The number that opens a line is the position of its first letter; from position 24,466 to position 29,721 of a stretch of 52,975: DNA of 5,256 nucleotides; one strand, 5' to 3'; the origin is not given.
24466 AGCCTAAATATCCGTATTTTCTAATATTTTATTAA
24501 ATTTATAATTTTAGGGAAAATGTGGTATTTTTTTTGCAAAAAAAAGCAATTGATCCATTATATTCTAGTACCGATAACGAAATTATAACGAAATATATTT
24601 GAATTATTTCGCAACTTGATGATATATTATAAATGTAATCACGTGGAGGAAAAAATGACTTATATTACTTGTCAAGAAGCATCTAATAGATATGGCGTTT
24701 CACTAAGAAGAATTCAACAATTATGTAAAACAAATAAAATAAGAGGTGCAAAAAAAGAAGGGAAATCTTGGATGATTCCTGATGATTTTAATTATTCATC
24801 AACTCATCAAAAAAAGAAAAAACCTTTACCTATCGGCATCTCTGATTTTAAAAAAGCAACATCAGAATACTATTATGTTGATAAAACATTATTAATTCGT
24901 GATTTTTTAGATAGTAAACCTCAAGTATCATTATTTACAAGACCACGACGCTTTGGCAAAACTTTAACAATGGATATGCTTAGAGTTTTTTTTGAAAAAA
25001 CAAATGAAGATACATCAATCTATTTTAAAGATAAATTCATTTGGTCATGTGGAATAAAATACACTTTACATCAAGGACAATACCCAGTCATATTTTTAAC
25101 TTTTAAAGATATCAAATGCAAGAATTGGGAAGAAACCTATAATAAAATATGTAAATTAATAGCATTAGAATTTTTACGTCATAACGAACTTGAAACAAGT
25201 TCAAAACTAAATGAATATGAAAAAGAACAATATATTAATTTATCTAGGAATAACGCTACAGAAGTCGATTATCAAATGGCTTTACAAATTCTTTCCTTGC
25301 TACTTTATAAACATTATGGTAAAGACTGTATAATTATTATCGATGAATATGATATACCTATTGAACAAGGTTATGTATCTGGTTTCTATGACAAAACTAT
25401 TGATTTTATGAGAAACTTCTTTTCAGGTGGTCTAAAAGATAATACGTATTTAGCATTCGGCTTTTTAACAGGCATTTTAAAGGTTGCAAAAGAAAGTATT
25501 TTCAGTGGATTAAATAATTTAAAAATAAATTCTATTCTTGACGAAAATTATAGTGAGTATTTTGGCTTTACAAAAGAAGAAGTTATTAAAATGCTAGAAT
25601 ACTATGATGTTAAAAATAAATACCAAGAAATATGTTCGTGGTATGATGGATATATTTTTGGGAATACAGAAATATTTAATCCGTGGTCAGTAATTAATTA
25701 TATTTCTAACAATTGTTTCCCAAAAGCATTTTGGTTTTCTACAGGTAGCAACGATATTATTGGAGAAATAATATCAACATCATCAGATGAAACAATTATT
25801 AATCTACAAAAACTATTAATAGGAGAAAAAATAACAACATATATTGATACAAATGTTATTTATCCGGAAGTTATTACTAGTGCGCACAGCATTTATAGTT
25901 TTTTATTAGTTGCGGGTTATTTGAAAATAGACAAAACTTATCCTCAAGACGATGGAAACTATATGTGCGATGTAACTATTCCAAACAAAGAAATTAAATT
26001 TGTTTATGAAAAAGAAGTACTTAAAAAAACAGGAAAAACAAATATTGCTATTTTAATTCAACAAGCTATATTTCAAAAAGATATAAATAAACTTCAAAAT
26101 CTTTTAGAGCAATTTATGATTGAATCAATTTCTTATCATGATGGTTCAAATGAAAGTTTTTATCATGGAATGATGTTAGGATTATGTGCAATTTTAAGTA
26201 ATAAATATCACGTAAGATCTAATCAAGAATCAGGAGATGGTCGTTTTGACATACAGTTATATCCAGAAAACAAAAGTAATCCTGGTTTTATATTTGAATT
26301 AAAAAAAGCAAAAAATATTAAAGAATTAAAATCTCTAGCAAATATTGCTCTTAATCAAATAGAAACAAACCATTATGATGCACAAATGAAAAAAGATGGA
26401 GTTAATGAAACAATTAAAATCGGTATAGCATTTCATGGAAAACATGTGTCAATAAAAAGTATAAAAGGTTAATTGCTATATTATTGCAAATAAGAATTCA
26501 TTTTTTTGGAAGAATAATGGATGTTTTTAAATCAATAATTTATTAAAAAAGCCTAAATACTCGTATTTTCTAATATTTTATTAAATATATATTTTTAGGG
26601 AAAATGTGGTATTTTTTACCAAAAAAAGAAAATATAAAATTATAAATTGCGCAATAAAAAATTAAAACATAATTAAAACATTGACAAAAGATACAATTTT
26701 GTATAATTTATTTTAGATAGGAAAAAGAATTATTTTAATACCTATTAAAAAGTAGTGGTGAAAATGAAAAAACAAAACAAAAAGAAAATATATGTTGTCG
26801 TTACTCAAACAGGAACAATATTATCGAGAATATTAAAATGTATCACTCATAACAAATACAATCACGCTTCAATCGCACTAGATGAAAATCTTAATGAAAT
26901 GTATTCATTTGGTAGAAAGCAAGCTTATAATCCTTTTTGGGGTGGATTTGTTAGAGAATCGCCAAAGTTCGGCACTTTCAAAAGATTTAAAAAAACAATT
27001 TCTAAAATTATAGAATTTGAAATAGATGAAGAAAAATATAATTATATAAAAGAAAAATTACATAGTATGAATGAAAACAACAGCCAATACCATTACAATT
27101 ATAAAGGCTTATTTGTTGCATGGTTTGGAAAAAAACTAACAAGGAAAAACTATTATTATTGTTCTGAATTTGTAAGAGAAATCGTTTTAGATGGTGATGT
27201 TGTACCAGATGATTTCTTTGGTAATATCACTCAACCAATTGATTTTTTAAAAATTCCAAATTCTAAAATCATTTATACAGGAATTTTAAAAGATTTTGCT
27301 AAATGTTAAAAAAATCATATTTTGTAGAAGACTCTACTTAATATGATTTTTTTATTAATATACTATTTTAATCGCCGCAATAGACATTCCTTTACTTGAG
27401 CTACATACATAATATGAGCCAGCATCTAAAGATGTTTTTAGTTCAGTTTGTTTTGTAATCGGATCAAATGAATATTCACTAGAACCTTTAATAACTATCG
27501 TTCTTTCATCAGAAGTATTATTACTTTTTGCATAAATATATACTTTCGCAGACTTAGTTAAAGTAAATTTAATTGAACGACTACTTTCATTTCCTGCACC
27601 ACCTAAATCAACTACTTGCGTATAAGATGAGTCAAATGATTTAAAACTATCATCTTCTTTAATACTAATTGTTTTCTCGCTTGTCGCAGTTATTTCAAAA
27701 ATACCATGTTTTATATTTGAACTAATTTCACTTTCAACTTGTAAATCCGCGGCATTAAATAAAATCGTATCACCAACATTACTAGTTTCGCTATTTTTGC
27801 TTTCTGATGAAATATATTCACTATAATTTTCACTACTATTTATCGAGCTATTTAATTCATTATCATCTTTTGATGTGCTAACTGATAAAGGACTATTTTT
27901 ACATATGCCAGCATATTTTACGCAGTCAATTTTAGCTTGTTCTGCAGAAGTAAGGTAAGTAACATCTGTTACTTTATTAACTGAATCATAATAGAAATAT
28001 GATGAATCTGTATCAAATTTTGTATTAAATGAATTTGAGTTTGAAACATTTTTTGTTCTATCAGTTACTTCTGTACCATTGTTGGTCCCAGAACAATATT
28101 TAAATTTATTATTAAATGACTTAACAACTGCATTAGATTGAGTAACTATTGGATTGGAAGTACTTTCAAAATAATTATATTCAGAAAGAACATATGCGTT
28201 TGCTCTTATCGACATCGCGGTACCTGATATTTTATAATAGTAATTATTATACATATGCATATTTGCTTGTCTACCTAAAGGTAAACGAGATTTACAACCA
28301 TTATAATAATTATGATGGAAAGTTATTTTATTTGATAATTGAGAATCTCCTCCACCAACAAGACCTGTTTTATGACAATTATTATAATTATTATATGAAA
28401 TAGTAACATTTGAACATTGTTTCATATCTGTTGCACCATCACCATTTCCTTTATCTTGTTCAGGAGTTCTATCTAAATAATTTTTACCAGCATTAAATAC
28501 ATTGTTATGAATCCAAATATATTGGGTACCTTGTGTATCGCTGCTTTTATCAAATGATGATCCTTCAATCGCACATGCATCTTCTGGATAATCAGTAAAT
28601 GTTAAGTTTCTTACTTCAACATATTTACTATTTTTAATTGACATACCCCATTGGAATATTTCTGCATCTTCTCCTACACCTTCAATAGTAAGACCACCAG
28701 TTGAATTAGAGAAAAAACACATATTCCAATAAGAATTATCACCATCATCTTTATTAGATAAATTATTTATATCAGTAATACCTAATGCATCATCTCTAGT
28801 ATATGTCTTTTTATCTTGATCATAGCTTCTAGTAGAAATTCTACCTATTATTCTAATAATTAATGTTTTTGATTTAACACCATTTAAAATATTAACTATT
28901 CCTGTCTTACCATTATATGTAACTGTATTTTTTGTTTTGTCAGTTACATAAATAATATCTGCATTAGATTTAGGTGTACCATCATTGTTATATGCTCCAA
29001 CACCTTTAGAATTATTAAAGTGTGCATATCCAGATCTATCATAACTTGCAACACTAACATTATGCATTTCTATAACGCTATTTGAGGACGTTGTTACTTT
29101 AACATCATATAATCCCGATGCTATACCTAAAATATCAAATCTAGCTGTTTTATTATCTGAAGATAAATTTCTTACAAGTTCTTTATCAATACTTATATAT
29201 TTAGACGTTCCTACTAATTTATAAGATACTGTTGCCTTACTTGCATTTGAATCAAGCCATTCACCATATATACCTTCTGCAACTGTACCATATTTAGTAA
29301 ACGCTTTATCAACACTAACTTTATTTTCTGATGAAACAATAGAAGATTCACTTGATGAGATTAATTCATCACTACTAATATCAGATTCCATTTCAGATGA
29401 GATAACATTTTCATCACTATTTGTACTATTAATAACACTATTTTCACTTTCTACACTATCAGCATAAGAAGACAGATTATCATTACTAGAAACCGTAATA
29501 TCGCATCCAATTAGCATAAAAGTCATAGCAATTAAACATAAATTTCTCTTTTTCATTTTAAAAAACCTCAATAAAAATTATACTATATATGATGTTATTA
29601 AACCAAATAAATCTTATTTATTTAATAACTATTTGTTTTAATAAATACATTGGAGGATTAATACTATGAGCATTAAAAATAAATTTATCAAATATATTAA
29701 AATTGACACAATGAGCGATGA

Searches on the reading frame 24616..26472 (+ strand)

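Call 57: search_protein_families(library=pfam, proteins=[window:24616-26472:+], max_evalue=0.000001)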
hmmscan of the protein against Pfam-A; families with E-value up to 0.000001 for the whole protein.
window:24616-26472:+ (618 aa): 2 families
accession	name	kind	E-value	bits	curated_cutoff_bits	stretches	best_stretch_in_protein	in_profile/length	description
PF09820.16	AAA-ATPase_like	-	9e-42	143.6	26.1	1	72-296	1-201/201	Predicted AAA-ATPase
PF08011.17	PDDEXK_9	-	1.6e-21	76.7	25.5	1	512-614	2-103/105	PD-(D/E)XK nuclease superfamily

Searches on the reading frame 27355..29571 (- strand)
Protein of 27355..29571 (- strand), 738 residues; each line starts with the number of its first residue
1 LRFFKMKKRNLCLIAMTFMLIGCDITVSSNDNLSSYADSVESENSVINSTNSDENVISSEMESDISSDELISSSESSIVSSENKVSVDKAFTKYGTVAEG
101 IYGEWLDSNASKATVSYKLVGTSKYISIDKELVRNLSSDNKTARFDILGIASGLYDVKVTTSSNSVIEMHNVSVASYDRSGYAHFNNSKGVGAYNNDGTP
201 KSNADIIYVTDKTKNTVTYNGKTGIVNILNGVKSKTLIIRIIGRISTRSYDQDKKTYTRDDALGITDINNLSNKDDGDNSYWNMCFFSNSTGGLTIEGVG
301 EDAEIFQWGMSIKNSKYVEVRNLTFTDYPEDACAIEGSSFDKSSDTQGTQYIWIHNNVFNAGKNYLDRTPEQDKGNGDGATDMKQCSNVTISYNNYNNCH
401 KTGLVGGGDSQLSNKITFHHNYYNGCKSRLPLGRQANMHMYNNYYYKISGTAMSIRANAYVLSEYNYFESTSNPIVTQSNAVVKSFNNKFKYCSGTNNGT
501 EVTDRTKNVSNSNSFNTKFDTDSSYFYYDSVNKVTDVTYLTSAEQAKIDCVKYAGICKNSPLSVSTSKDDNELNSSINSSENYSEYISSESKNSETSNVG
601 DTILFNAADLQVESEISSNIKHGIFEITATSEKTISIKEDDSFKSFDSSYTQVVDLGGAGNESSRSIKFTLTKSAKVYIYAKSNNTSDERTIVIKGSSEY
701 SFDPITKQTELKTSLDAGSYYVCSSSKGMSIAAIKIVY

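Call 83: search_protein_families(library=pfam, proteins=[window:27355-29571:-], max_evalue=0.0001)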
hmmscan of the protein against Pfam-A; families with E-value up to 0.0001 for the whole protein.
window:27355-29571:- (738 aa): 1 family
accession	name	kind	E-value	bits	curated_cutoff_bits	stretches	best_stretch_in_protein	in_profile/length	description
PF00544.25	Pectate_lyase_4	-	6.3e-23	81.9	24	1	295-468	38-211/211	Pectate lyase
